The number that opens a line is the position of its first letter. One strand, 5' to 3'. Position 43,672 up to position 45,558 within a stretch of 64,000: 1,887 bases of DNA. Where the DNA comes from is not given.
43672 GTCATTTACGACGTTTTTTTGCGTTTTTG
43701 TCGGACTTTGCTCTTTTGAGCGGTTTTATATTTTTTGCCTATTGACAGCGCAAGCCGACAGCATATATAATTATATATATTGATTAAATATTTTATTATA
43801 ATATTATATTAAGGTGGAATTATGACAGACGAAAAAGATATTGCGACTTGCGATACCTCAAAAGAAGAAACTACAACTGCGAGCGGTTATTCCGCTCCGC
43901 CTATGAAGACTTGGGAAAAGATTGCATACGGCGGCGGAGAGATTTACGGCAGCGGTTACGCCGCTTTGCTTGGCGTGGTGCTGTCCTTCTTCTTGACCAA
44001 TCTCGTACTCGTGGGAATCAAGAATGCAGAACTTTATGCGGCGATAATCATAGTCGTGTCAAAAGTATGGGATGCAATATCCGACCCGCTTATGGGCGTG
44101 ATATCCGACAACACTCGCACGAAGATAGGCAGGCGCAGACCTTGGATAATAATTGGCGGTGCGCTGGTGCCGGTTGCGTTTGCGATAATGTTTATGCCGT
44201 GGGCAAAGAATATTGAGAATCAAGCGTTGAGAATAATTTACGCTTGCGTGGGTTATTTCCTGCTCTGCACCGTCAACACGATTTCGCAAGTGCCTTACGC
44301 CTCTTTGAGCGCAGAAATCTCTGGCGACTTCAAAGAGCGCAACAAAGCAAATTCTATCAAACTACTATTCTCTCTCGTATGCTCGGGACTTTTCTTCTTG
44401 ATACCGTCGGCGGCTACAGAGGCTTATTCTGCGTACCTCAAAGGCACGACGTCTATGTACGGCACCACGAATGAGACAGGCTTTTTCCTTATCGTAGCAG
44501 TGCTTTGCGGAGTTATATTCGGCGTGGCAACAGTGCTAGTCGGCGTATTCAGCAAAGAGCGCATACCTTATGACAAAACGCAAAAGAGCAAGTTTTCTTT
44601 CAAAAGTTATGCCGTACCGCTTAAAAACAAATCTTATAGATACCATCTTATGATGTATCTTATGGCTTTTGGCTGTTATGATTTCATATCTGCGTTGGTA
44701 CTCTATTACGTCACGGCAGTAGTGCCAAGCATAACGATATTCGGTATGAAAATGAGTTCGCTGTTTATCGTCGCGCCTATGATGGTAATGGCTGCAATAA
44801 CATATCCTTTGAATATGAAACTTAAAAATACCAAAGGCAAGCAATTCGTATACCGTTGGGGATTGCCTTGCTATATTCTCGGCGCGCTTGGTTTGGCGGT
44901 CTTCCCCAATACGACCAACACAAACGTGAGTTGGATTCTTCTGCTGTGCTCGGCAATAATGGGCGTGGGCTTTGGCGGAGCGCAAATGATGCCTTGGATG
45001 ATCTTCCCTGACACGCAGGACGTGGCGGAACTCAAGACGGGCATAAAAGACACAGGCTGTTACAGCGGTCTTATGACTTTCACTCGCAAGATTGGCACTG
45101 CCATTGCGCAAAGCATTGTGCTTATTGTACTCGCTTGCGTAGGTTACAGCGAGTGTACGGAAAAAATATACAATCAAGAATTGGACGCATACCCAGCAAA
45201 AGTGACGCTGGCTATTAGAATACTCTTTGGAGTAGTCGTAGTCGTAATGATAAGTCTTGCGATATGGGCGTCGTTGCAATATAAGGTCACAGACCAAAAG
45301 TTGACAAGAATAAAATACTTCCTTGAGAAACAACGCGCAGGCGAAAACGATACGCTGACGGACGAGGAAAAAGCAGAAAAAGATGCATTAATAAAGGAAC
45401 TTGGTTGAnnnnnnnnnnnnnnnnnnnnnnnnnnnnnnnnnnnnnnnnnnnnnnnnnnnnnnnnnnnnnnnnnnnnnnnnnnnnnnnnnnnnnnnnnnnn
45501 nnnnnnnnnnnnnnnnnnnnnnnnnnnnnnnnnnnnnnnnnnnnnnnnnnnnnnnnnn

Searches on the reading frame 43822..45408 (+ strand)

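Call 9: search_protein_families(library=pfam, proteins=[window:43822-45408:+], max_evalue=0.01)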
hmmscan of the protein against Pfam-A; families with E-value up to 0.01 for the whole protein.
window:43822-45408:+ (528 aa): 3 families
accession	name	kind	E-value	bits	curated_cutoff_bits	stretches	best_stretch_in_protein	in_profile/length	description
PF13347.12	MFS_2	-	2.5e-61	208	27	1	44-491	10-427/427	MFS/sugar transport protein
PF07690.21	MFS_1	-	1.4e-15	57.5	33.4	1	75-429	36-346/347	Major Facilitator Superfamily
PF03209.21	PUCC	-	0.00013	21.6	21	1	81-190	24-137/401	PUCC protein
